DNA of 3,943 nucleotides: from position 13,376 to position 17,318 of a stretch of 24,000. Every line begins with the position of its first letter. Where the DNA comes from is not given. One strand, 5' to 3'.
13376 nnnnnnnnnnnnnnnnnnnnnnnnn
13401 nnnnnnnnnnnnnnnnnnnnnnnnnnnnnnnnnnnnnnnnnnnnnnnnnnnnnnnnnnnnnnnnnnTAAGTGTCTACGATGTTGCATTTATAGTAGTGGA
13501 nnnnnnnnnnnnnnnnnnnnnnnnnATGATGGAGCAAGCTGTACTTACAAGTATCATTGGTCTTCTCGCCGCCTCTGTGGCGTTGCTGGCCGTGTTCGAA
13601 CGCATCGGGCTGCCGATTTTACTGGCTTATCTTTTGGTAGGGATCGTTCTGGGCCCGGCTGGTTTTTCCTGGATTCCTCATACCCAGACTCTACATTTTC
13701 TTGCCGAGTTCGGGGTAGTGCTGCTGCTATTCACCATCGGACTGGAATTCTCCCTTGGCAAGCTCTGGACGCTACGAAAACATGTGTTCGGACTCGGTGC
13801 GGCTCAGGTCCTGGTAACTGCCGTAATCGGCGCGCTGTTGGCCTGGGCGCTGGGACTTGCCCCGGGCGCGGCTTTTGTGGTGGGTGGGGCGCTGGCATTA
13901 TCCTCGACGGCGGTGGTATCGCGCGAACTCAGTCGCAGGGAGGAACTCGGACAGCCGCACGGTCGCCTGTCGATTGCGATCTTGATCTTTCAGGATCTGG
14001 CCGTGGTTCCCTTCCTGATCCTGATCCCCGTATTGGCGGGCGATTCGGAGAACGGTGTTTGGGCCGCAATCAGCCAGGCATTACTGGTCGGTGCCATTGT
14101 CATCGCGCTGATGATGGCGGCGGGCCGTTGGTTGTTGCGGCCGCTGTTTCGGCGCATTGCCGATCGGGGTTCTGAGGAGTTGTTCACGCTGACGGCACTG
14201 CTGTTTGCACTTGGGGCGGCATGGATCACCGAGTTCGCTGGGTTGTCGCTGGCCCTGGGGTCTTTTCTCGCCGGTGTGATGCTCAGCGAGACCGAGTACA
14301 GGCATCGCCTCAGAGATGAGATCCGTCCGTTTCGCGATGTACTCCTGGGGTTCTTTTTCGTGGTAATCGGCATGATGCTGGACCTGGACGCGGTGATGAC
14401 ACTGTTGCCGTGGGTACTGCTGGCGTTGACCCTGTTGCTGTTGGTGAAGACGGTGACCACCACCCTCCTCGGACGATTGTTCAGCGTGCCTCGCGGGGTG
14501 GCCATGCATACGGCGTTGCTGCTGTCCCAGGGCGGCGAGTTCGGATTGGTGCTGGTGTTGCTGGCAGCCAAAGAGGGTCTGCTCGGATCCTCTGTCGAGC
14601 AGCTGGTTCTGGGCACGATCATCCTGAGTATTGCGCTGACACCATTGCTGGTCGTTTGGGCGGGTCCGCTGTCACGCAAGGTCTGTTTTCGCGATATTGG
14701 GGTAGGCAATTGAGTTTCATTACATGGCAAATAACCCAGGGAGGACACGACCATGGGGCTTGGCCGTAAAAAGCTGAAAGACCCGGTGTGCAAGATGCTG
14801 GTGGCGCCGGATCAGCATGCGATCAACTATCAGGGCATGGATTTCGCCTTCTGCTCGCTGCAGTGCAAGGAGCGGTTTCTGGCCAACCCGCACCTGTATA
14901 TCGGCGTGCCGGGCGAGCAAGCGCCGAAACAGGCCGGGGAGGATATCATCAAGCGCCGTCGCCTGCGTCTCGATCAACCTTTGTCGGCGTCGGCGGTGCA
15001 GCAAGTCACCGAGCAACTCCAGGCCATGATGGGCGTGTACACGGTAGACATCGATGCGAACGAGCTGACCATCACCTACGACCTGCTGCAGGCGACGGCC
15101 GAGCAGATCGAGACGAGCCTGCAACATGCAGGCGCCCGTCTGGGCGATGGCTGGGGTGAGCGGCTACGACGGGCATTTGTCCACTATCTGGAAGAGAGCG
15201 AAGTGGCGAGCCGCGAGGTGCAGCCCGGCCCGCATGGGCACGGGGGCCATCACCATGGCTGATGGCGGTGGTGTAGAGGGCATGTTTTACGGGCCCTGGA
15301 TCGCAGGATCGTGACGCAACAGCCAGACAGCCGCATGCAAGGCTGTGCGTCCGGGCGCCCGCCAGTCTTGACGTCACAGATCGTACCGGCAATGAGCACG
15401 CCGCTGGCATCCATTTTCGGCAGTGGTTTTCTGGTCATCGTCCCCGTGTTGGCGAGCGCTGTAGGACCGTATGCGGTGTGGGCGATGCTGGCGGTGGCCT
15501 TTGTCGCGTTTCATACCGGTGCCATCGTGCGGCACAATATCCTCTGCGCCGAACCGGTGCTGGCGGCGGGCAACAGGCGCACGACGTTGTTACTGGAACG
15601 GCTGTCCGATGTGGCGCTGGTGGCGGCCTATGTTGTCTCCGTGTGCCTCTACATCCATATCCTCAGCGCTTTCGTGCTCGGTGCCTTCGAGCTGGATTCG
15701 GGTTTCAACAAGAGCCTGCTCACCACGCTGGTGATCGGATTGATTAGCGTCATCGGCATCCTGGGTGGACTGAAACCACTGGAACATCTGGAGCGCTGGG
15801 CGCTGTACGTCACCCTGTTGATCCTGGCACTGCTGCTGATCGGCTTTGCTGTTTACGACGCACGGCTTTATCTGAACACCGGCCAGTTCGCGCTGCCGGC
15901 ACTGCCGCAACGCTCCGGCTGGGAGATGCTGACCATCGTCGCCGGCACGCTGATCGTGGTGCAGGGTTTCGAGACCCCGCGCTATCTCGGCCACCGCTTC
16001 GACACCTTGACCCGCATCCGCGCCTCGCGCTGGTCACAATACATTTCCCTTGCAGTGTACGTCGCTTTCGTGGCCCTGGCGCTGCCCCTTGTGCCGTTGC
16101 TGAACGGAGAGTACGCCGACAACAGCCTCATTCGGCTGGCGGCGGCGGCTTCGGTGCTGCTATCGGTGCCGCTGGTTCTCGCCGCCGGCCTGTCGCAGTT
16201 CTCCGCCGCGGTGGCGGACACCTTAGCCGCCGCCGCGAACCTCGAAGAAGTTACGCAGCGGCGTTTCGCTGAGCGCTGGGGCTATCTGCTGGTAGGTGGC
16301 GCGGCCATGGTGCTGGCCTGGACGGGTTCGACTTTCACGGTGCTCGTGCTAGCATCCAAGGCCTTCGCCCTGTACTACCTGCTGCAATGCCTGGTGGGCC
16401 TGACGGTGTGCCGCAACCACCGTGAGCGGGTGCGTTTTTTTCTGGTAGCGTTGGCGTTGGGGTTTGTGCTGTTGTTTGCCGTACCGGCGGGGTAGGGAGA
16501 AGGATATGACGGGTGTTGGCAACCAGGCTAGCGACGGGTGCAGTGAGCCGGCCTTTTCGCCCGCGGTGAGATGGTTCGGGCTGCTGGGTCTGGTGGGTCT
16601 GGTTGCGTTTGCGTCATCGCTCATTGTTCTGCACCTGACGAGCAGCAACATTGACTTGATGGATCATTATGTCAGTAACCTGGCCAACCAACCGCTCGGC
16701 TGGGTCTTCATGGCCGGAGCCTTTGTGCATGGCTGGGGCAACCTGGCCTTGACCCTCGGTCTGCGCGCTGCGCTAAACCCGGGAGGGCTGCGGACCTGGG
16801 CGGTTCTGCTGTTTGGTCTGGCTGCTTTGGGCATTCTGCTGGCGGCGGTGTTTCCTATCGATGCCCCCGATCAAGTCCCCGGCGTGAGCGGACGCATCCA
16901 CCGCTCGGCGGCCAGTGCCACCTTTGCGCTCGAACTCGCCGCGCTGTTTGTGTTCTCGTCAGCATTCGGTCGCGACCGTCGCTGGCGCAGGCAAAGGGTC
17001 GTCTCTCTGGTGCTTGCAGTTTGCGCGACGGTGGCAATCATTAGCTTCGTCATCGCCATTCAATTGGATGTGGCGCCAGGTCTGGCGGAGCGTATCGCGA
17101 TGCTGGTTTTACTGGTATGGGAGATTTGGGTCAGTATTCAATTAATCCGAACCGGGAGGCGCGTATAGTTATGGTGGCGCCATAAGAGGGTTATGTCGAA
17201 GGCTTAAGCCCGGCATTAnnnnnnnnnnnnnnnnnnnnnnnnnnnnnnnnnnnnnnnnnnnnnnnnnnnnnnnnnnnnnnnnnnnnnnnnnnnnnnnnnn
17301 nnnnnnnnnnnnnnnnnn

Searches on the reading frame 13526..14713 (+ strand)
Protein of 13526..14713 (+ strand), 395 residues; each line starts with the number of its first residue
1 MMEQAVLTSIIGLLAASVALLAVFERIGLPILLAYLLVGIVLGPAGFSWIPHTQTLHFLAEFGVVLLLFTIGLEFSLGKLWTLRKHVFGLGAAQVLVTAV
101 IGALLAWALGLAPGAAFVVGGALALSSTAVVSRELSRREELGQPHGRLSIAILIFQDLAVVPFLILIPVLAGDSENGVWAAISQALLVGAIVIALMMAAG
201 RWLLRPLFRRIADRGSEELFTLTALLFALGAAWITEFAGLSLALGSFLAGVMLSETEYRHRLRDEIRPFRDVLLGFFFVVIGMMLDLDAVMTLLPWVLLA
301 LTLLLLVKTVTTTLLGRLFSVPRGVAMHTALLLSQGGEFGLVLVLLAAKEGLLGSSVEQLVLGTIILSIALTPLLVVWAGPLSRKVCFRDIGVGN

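Call 11: search_protein_families(library=pfam, proteins=[window:13526-14713:+], max_evalue=0.0001)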
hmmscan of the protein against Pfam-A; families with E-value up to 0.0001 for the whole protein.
window:13526-14713:+ (395 aa): 1 family
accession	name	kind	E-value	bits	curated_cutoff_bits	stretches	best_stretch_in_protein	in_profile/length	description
PF00999.27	Na_H_Exchanger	-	4.6e-65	220.3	26.2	1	14-376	2-374/375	Sodium/hydrogen exchanger, transmembrane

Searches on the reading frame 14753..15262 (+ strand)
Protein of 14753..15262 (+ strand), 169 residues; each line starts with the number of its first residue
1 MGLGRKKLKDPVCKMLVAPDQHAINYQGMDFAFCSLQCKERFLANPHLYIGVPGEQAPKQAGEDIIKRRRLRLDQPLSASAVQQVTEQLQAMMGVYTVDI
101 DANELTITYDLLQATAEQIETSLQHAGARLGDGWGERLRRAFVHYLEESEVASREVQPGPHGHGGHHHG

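Call 12: search_protein_families(library=pfam, proteins=[window:14753-15262:+], max_evalue=0.0001)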
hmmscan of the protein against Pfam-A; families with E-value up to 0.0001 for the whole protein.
window:14753-15262:+ (169 aa): 1 family
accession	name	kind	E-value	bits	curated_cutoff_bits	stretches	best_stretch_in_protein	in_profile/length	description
PF04945.19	YHS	-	1.7e-11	44.3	30.3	1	9-50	2-44/47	YHS domain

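Call 74: search_protein_families(library=pfam, proteins=[window:14753-15262:+], max_evalue=1)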
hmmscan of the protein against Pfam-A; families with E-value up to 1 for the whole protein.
window:14753-15262:+ (169 aa): 4 families
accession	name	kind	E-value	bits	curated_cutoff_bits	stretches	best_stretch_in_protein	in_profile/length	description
PF04945.19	YHS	-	1.7e-11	44.3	30.3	1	9-50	2-44/47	YHS domain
PF00403.32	HMA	-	0.00033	21.4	24.8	1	81-127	12-60/62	Heavy-metal-associated domain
PF04570.20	zf-FLZ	-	0.0078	16.1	23.4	1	12-43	18-48/54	zinc-finger of the FCS-type, C2-C2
PF06467.20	zf-FCS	-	0.11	12.8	22.4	1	21-42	18-39/39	MYM-type Zinc finger with FCS sequence motif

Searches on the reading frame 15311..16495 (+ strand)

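Call 12: search_protein_families(library=pfam, proteins=[window:15311-16495:+], max_evalue=0.0001)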
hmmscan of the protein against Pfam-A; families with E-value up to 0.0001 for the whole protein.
window:15311-16495:+ (394 aa): 0 families

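Call 74: search_protein_families(library=pfam, proteins=[window:15311-16495:+], max_evalue=1)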
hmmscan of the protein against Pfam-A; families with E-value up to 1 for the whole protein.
window:15311-16495:+ (394 aa): 1 family
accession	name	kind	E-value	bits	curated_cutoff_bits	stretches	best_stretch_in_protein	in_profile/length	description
PF04123.18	DUF373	-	0.36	10.6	28.3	1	170-357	159-323/335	Domain of unknown function (DUF373)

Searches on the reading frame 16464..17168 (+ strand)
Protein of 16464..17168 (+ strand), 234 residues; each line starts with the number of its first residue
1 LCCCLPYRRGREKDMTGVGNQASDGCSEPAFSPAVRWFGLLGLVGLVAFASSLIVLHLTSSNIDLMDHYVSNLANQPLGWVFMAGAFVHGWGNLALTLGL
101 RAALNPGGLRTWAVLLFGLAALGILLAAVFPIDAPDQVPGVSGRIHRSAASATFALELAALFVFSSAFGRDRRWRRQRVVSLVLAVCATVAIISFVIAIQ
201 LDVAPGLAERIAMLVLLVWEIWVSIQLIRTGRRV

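Call 12: search_protein_families(library=pfam, proteins=[window:16464-17168:+], max_evalue=0.0001)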
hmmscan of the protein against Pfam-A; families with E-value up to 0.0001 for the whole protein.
window:16464-17168:+ (234 aa): 1 family
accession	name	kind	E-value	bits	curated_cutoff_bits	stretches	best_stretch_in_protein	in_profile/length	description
PF06197.19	DUF998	-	7.7e-30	104.3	30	1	44-224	2-182/184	Protein of unknown function (DUF998)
